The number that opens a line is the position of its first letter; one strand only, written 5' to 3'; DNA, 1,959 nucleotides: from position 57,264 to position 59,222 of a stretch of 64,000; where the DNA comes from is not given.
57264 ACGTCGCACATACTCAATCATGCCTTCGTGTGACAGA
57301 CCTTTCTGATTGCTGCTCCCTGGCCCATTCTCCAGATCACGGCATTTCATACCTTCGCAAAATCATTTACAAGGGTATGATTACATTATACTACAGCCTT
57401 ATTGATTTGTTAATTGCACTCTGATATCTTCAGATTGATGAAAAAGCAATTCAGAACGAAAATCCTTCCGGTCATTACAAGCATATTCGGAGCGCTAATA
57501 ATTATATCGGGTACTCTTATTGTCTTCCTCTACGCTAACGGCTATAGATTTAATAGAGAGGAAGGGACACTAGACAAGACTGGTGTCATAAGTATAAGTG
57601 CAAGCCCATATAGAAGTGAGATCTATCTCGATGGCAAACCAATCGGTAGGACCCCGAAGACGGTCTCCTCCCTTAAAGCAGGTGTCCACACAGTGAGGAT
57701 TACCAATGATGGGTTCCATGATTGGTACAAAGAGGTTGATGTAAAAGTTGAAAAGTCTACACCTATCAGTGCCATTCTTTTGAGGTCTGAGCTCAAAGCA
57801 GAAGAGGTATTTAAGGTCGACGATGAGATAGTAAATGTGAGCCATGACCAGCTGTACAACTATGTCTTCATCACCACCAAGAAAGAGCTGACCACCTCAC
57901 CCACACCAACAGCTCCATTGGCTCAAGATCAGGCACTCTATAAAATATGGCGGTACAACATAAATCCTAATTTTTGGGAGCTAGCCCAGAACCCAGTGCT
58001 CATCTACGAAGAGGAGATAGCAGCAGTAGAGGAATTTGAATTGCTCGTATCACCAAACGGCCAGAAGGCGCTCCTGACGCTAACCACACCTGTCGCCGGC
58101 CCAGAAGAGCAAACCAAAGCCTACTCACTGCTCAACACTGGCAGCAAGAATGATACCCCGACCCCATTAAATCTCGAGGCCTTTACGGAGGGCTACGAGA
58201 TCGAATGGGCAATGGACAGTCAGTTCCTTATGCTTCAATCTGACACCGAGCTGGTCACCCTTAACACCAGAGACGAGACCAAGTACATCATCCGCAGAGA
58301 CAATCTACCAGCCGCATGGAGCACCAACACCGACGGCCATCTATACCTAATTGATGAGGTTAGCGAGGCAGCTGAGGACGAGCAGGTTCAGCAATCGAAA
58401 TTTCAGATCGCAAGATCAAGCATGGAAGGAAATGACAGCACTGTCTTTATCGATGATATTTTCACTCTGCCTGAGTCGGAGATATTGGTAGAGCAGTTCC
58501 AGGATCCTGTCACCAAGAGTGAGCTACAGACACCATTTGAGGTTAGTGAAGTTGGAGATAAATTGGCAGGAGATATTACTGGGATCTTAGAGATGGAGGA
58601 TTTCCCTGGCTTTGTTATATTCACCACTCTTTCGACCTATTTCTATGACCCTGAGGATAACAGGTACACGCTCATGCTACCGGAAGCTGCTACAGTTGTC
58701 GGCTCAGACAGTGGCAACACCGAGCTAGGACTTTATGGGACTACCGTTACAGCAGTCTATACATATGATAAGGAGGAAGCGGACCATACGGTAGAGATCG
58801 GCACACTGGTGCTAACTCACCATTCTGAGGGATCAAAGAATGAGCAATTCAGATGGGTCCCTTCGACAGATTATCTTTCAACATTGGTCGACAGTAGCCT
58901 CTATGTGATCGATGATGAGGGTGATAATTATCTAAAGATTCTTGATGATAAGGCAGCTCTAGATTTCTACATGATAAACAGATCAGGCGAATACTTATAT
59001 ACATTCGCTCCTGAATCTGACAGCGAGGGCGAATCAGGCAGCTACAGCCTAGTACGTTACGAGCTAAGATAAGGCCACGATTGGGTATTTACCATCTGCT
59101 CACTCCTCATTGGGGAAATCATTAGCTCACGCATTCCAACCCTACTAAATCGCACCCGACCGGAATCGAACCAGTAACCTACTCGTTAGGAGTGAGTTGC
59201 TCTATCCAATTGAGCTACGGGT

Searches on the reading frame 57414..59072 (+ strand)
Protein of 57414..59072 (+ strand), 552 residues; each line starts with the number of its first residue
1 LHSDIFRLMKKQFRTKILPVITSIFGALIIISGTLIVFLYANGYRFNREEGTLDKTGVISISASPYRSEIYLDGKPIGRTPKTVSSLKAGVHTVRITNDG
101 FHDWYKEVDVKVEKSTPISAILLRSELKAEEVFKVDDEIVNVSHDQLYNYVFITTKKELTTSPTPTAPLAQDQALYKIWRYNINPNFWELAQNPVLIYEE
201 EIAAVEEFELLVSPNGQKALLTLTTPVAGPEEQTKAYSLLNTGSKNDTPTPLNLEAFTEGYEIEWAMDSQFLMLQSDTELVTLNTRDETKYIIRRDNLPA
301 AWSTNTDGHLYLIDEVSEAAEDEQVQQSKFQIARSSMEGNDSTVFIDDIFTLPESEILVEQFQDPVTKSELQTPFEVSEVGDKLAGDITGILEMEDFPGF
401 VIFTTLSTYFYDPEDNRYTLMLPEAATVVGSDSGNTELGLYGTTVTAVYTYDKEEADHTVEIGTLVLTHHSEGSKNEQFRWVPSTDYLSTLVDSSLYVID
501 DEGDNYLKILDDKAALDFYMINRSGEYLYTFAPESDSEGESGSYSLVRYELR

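Call 74: search_protein_families(library=pfam, proteins=[window:57414-59072:+], max_evalue=0.001)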
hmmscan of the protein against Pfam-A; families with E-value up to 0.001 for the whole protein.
window:57414-59072:+ (552 aa): 1 family
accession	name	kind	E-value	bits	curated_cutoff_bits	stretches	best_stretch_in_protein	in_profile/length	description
PF08308.17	PEGA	-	1e-15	57.8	20.8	1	57-119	2-64/71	PEGA domain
